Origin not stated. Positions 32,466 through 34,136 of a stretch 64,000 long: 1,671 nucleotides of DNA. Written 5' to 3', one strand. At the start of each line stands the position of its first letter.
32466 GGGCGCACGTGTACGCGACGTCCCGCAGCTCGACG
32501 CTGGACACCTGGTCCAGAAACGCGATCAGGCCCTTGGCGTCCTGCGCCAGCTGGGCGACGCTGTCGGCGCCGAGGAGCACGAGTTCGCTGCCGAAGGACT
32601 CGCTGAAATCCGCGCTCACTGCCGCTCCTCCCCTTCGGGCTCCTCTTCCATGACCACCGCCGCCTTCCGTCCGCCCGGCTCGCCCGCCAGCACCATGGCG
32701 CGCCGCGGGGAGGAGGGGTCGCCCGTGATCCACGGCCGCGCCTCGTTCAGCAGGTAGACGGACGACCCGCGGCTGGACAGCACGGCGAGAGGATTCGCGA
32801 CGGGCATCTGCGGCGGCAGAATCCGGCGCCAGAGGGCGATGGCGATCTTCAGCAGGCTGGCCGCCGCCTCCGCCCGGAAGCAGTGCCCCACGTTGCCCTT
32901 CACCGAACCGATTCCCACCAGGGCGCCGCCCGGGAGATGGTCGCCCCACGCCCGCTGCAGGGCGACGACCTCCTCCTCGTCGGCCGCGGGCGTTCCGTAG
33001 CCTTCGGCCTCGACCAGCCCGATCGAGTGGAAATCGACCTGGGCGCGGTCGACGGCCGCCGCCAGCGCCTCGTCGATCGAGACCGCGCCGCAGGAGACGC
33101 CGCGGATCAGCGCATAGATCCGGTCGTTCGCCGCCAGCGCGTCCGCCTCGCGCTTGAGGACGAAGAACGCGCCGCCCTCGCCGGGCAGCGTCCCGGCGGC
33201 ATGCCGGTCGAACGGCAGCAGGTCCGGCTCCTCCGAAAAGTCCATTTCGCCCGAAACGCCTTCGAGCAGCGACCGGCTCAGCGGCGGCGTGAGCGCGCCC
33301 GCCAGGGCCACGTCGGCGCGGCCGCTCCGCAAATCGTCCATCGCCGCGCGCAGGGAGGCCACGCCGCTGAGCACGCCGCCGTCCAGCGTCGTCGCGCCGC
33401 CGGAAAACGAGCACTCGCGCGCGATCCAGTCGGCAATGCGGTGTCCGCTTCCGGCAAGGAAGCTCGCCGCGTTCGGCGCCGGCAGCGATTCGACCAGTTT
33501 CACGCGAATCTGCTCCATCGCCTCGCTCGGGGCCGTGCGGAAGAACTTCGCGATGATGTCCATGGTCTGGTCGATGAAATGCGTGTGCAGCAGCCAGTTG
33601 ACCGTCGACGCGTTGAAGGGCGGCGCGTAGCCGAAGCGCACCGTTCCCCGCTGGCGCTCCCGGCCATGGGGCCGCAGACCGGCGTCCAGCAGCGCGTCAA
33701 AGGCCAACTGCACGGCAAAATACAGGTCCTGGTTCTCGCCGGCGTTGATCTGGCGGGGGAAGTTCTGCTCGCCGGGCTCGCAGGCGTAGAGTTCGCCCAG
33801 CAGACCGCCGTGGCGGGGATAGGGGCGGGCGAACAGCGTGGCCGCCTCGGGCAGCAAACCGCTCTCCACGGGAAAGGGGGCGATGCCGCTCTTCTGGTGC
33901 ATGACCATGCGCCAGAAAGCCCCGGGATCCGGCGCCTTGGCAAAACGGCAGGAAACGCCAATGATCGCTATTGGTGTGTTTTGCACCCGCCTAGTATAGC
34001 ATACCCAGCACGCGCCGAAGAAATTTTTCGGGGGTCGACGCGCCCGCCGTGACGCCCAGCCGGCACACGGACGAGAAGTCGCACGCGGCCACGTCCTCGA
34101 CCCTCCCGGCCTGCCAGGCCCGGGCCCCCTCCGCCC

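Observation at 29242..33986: KS | AT-DH-PPTase pair in which all three PKS-type domains appear catalytically dead but the fused PPTase looks intact, with no carrier protein, sitting directly behind ispH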

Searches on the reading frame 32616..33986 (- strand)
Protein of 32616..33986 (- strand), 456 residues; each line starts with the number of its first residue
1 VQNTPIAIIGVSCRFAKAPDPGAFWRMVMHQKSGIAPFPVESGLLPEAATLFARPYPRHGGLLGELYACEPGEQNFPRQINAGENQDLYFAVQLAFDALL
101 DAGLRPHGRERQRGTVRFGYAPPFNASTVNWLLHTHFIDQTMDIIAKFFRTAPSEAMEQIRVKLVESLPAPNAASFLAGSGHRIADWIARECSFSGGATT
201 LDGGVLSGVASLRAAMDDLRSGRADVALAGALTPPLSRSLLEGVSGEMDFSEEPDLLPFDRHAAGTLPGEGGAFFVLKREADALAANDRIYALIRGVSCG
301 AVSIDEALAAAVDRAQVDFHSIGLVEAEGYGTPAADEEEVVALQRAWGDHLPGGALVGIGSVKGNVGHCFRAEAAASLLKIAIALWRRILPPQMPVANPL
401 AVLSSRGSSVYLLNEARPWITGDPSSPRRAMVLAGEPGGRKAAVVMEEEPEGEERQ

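Call 9: search_protein_families(library=pfam, proteins=[window:32616-33986:-], max_evalue=1)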
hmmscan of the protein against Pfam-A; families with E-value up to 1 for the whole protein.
window:32616-33986:- (456 aa): 2 families
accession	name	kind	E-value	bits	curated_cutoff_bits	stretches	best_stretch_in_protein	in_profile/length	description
PF00109.32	ketoacyl-synt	-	1.3e-23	84.3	20.8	1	4-283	2-252/252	Beta-ketoacyl synthase, N-terminal domain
PF02801.28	Ketoacyl-synt_C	-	3.3e-19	69.5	20.8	1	305-395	28-117/119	Beta-ketoacyl synthase, C-terminal domain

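Call 10: search_protein_families(library=ncbifam, proteins=[window:32616-33986:-], max_evalue=1)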
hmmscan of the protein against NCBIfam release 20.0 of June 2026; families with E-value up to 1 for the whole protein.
window:32616-33986:- (456 aa): 21 families
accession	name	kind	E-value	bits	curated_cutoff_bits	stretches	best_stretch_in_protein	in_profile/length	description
TIGR02813.1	omega_3_PfaA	subfamily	2e-37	127.6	1010.1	1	2-449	5-462/2582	polyketide-type polyunsaturated fatty acid synthase PfaA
NF045894.1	PKS_plus_SDR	equivalog_domain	2.2e-37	128.3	1740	2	188-454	156-432/1515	type I polyketide synthase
NF041183.1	Pks2_ls1_myc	equivalog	4.8e-28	96.6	2400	1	188-453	156-429/2086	sulfolipid-1 biosynthesis phthioceranic/hydroxyphthioceranic acid synthase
NF040607.1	mycolic_Pks13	equivalog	5.4e-25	87.1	2100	2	184-419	250-498/1680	polyketide synthase Pks13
NF053555.1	prodigi_MBC_PigJ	equivalog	5.1e-22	78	900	1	171-435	479-745/759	prodigiosin MBC biosynthesis protein PigJ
NF058662.1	cispenta_AmcF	equivalog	3.7e-17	62.4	325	1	181-404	105-335/369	cispentacin biosynthesis acyltransferase subunit AmcF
TIGR03150.1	fabF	equivalog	1e-15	57.4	493.75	1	188-399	144-369/407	beta-ketoacyl-ACP synthase II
NF004618.0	PRK05952.1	equivalog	3.1e-15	56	455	1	173-399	115-346/384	beta-ketoacyl-ACP synthase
NF005589.0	PRK07314.1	subfamily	3.5e-14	52.4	387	1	188-399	147-372/413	beta-ketoacyl-ACP synthase II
NF004970.0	PRK06333.1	subfamily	1.4e-12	47.2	525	1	188-401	156-383/424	beta-ketoacyl-ACP synthase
NF005490.0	PRK07103.1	equivalog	1.9e-12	46.9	445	1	191-400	155-375/414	polyketide beta-ketoacyl:acyl carrier protein synthase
NF005076.0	PRK06501.1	equivalog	1.6e-11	43.8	629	1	183-399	153-383/425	beta-ketoacyl-ACP synthase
NF006618.0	PRK09185.1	subfamily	2.8e-11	43.1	407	1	182-393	138-346/394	beta-ketoacyl-ACP synthase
NF006274.0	PRK08439.1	equivalog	1e-10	41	621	1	258-395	220-362/406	beta-ketoacyl-ACP synthase II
NF005916.1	PRK07910.1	equivalog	1.6e-08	33.9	560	1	207-398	173-377/418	KasA/KasB family beta-ketoacyl-ACP synthase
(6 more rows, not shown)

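Call 15: search_solved_structures(query=window:32616-33986:-, show_alignments=3, max_evalue=1e-10)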
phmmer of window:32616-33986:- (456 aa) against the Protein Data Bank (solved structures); distinct sequences matched with E-value up to 1e-10: 71 (the best 60 are shown).
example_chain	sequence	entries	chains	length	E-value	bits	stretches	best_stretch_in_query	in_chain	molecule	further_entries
7zma_A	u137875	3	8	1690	1.4e-38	136.3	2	173-455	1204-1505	Putative polyketide synthase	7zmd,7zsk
6riw_A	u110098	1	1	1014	1.2e-27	100.3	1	6-448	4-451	ORF10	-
5elp_C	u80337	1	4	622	8.2e-27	97.5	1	177-454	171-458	NRPS/PKS protein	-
8xbl_A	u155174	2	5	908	2e-26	96.2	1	137-447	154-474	Colibactin polyketide synthase ClbC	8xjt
6mhl_A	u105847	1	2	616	4.6e-26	95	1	174-448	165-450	Hybrid NRPS/PKS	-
7uwr_A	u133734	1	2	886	1.4e-25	93.4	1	184-450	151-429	Narbonolide/10-deoxymethynolide synthase PikA1, modules 1 and 2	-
4wky_A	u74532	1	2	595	7.7e-25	91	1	196-451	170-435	Beta-ketoacyl synthase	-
7s6b_A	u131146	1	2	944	1.8e-24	89.7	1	188-453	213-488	Polyketide synthase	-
7s6c_A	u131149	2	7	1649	3e-24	89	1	188-453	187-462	6-deoxyerythronolide-B synthase EryA2, modules 3 and 4, Lsd14 Polyketide synthase fusion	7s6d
4oqj_A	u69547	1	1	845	1.2e-22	83.8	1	195-450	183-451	PKS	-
8xjy_A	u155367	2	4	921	1.2e-22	83.7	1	183-451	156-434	Polyketide synthase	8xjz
5erf_A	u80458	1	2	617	1.3e-22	83.6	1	192-451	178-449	Polyketide synthase PksL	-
8xju_A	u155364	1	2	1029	1.7e-22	83.3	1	183-451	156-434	Polyketide synthase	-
5e5n_A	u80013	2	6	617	1.7e-22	83.2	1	192-451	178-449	Polyketide synthase PksL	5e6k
5eny_A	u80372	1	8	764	2.6e-22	82.6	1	192-451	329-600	Polyketide synthase PksL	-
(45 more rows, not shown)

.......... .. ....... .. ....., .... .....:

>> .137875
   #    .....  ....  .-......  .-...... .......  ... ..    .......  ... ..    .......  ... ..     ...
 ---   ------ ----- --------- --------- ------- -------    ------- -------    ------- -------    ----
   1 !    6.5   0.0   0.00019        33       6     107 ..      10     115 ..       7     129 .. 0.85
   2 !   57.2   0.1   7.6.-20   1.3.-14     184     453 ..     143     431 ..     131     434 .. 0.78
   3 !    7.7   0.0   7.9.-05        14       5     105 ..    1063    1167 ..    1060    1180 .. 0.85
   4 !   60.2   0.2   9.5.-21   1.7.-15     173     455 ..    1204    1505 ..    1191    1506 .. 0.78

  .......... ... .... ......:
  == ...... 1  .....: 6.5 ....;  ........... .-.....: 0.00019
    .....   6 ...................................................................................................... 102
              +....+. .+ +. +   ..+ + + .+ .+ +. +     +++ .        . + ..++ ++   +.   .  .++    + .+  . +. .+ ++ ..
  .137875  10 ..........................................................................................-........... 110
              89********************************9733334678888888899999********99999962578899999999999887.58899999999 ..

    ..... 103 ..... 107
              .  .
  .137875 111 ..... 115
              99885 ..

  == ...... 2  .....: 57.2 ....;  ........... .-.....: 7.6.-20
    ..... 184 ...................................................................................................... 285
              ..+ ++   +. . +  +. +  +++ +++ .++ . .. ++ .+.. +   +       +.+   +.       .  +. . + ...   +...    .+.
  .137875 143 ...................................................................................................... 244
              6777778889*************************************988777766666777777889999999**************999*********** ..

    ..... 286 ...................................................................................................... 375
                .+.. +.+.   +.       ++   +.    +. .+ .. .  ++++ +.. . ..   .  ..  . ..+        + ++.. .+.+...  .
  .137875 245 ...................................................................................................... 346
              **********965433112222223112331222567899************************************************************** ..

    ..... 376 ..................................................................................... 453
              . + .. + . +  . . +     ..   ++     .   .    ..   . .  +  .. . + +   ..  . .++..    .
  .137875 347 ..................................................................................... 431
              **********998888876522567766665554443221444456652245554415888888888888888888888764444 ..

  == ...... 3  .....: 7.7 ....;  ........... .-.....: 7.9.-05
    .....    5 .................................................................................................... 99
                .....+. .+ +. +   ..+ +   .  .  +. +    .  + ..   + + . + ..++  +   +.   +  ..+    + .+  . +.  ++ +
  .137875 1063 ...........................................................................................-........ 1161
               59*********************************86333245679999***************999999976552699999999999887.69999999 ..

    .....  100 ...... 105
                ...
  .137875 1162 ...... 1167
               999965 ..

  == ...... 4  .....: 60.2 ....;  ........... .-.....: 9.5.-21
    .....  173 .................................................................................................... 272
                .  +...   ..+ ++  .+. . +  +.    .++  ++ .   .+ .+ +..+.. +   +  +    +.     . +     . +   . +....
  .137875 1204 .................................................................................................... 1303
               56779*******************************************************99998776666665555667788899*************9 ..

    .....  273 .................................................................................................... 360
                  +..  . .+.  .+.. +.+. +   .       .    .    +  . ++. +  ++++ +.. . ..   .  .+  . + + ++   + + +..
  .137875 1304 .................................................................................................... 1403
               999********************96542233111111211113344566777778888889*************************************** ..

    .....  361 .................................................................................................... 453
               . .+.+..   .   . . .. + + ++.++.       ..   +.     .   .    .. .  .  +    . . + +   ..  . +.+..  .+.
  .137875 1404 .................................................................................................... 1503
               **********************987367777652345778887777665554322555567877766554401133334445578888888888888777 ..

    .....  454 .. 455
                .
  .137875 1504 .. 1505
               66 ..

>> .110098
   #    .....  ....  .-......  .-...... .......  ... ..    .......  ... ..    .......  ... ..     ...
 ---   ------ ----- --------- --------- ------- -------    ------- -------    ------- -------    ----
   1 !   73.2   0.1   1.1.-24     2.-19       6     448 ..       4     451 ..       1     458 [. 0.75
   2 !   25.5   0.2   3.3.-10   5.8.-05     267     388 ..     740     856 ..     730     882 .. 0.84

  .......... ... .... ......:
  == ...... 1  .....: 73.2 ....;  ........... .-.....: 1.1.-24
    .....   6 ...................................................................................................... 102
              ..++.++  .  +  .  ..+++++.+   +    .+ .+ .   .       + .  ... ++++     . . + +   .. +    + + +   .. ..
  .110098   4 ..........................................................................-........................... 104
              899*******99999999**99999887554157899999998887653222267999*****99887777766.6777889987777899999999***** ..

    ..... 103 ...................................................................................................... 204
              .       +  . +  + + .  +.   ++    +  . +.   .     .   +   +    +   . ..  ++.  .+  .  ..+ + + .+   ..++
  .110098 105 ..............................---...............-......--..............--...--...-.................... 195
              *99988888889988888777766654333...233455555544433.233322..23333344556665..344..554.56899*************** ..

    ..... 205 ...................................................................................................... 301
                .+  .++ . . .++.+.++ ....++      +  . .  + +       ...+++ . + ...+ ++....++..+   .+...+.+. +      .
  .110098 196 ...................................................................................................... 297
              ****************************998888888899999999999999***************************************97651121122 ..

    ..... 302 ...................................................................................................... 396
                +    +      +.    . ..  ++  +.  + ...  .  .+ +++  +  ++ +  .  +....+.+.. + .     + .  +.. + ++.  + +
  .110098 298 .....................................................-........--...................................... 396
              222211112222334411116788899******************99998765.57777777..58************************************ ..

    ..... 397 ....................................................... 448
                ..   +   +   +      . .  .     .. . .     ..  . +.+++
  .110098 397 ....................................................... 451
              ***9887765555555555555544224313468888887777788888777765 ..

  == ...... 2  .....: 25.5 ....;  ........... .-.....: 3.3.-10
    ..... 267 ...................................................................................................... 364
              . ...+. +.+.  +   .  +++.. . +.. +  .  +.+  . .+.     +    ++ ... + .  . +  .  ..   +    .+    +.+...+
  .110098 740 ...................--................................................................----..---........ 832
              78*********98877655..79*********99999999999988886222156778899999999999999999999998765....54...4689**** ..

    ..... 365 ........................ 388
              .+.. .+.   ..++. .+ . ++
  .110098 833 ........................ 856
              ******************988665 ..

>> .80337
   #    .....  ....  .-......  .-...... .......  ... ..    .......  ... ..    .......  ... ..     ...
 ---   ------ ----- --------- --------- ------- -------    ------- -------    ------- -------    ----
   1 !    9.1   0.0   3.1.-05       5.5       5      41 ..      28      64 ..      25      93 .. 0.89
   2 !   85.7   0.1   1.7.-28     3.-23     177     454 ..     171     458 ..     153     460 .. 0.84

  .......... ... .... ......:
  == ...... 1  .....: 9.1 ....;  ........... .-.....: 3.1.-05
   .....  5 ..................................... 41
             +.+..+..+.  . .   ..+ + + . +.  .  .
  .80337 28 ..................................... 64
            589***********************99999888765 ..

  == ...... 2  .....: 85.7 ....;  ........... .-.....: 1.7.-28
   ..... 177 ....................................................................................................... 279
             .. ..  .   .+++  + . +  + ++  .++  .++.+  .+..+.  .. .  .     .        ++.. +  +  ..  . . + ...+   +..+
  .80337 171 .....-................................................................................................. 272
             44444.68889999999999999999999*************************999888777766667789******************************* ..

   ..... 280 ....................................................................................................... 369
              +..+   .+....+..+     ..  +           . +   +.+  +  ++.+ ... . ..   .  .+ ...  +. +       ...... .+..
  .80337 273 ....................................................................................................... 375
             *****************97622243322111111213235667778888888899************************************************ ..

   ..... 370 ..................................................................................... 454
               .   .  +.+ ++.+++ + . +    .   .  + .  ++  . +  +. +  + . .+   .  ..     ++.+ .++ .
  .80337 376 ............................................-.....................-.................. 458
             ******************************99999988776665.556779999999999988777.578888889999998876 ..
